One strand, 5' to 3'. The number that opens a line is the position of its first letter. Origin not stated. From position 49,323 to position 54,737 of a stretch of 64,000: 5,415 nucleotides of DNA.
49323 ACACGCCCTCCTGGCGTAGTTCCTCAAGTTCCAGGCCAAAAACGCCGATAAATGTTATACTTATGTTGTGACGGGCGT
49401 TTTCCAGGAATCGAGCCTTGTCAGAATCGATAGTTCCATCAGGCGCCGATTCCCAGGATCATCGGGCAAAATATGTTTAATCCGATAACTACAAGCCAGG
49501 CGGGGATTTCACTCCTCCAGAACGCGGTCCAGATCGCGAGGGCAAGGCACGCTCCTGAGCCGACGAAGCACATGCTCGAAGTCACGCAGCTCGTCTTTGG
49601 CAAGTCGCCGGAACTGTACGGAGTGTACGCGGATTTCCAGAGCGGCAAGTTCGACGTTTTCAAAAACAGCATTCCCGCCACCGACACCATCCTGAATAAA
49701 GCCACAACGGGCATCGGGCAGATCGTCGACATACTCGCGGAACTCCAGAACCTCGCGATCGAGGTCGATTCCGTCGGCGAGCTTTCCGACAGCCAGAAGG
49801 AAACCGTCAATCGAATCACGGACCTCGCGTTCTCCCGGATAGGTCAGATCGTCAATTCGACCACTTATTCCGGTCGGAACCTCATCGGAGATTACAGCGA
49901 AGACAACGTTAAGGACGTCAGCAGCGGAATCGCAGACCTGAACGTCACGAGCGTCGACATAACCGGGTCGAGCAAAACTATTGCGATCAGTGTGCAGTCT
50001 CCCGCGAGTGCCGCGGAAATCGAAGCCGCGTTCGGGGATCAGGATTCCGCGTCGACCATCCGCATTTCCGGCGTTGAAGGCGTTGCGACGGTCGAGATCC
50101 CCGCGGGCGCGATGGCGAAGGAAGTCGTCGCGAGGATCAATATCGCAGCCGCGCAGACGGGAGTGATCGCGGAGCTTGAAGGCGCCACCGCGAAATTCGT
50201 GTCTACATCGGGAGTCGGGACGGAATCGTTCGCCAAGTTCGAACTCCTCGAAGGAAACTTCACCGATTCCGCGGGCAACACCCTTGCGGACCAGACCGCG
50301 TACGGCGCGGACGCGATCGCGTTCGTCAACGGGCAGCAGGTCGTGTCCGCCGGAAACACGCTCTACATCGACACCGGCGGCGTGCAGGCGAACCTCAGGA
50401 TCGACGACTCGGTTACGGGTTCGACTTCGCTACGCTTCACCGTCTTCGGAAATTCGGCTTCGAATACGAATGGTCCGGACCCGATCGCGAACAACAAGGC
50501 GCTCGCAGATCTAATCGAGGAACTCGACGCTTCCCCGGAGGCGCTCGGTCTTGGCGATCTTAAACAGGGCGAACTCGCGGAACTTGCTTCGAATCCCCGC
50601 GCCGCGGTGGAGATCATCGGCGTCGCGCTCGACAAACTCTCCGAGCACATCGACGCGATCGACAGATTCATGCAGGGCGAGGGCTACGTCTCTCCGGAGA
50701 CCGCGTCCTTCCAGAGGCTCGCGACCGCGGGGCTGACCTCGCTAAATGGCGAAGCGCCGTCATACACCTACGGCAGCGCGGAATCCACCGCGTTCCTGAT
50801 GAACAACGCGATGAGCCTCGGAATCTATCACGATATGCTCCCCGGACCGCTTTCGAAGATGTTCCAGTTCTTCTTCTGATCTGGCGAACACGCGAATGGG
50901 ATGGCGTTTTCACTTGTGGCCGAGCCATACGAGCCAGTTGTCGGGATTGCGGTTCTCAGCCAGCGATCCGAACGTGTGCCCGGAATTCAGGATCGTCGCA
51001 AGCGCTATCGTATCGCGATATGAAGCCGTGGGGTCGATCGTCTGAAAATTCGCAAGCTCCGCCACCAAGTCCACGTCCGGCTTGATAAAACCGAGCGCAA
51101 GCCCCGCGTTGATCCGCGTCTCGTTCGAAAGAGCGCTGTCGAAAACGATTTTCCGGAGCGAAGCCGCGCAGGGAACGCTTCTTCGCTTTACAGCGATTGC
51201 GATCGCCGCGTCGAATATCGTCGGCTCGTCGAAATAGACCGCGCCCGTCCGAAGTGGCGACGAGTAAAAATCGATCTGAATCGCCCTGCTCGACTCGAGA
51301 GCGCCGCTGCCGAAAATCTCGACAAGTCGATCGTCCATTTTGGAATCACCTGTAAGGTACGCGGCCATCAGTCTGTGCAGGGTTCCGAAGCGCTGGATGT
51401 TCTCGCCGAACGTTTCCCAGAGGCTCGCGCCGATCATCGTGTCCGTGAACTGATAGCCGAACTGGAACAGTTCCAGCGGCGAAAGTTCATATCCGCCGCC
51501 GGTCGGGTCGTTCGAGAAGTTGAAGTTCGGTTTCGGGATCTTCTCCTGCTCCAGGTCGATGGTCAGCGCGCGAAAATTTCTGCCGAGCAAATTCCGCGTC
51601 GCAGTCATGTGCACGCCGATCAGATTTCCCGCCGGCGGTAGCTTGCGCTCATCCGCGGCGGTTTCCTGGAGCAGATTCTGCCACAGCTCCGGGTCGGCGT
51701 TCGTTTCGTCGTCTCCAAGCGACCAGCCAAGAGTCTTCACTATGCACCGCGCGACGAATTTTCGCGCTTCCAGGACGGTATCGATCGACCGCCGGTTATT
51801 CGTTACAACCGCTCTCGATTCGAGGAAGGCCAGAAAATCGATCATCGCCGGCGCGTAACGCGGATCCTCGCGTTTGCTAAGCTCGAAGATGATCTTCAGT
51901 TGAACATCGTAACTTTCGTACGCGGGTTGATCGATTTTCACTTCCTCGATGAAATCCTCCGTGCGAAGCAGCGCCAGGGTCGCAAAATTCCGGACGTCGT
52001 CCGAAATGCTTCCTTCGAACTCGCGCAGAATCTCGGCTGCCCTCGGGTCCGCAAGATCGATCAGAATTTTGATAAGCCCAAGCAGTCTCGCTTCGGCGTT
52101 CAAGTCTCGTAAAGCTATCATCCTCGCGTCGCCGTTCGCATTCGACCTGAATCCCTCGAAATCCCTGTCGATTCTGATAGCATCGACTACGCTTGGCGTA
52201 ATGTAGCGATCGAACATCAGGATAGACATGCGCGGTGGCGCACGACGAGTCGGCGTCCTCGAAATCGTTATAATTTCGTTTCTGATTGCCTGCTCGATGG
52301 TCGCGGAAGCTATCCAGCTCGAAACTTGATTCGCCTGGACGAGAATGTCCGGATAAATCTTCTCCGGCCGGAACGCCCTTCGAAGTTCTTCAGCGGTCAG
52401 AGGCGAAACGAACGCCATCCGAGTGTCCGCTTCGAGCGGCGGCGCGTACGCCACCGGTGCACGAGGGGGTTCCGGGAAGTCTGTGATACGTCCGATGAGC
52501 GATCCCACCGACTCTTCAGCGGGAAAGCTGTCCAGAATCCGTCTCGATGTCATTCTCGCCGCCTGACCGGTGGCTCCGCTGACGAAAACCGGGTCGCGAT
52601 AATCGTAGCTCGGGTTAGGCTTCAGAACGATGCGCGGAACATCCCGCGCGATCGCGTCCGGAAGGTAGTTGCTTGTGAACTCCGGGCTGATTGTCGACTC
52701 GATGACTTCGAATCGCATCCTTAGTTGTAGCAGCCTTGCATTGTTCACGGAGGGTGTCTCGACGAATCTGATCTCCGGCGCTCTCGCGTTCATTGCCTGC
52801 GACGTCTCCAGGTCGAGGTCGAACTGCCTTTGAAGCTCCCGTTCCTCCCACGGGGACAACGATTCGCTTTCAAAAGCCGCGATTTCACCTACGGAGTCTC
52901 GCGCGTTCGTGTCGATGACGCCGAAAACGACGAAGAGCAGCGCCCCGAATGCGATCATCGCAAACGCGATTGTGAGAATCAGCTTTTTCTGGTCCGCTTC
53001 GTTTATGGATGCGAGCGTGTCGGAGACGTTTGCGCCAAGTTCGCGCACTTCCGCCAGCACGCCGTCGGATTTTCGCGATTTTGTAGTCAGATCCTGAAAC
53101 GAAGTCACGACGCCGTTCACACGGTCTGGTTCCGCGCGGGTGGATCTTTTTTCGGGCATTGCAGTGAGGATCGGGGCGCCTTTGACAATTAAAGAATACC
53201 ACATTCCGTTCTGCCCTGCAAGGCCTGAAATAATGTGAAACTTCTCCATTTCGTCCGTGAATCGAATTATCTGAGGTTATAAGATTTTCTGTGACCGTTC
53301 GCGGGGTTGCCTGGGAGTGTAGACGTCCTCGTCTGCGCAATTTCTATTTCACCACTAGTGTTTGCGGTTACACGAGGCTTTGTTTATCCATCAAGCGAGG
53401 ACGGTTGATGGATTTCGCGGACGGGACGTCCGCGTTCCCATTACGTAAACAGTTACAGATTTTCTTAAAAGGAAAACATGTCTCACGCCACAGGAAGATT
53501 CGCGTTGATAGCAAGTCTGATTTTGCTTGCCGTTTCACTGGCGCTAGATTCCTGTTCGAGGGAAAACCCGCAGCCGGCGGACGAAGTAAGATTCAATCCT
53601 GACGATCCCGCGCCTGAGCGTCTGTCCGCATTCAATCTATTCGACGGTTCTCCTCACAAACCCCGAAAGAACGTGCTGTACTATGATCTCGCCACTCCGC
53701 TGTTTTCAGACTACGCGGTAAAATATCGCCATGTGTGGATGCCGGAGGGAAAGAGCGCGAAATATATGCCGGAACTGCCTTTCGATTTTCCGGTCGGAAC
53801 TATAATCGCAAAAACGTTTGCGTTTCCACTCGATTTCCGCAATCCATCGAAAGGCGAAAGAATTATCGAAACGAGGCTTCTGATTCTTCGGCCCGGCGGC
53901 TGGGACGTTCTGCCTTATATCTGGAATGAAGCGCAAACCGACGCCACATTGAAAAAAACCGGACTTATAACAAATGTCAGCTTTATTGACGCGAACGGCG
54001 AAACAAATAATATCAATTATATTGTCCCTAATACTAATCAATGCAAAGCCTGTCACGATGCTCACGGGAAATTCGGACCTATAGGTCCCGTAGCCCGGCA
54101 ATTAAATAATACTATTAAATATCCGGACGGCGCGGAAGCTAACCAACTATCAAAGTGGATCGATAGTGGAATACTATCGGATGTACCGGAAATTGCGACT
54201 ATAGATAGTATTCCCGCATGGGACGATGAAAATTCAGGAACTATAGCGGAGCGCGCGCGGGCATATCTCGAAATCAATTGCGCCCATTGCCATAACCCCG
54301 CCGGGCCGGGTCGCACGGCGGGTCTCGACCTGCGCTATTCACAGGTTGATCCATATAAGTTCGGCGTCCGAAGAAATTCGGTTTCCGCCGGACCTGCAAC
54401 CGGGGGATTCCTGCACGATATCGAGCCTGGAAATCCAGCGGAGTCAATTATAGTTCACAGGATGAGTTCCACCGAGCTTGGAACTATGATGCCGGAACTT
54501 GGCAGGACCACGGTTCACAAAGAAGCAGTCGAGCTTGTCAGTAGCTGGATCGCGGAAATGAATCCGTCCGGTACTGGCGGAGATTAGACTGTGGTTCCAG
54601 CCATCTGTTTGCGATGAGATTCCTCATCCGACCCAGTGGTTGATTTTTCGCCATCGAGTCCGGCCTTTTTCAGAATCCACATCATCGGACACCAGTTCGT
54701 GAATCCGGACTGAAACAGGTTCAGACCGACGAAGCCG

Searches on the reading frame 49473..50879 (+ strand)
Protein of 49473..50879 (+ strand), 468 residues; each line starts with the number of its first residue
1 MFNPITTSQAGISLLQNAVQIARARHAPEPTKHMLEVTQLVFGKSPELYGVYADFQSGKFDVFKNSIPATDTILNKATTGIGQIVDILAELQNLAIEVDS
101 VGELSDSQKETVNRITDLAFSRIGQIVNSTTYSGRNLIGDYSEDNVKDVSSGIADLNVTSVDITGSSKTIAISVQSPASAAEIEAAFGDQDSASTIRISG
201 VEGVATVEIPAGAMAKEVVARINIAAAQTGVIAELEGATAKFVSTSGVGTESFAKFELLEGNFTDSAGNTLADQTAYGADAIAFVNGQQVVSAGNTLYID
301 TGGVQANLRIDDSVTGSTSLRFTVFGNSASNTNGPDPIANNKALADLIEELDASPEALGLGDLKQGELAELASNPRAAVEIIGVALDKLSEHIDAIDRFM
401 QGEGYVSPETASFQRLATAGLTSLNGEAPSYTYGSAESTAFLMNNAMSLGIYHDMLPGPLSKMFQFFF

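Call 19: search_protein_families(library=pfam, proteins=[window:49473-50879:+], max_evalue=0.001)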
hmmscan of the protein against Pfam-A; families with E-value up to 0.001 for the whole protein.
window:49473-50879:+ (468 aa): 1 family
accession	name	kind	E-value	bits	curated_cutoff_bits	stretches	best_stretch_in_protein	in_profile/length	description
PF07196.18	Flagellin_IN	-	0.00051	20.6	22.7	1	195-234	1-42/55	Flagellin hook IN motif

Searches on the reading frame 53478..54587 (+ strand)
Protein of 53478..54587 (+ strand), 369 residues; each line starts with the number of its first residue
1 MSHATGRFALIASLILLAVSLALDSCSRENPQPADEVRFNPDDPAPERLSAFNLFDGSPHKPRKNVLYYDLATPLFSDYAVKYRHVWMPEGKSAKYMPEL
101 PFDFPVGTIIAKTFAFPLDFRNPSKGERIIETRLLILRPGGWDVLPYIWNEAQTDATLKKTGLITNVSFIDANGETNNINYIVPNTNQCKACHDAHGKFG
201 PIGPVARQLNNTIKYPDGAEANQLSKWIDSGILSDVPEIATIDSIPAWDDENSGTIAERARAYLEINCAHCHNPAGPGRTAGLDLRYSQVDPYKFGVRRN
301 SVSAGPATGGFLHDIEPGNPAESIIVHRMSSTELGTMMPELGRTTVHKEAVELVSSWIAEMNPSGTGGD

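Call 19: search_protein_families(library=pfam, proteins=[window:53478-54587:+], max_evalue=0.001)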
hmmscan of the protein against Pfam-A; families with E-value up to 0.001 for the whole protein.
window:53478-54587:+ (369 aa): 2 families
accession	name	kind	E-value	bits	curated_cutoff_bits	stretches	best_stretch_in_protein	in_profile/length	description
PF00034.26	Cytochrom_C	-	0.00014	23.5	21.3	0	261-358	6-86/90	Cytochrome c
PF13442.11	Cytochrome_CBB3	-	0.00094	19.9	27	0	259-283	6-25/68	Cytochrome C oxidase, cbb3-type, subunit III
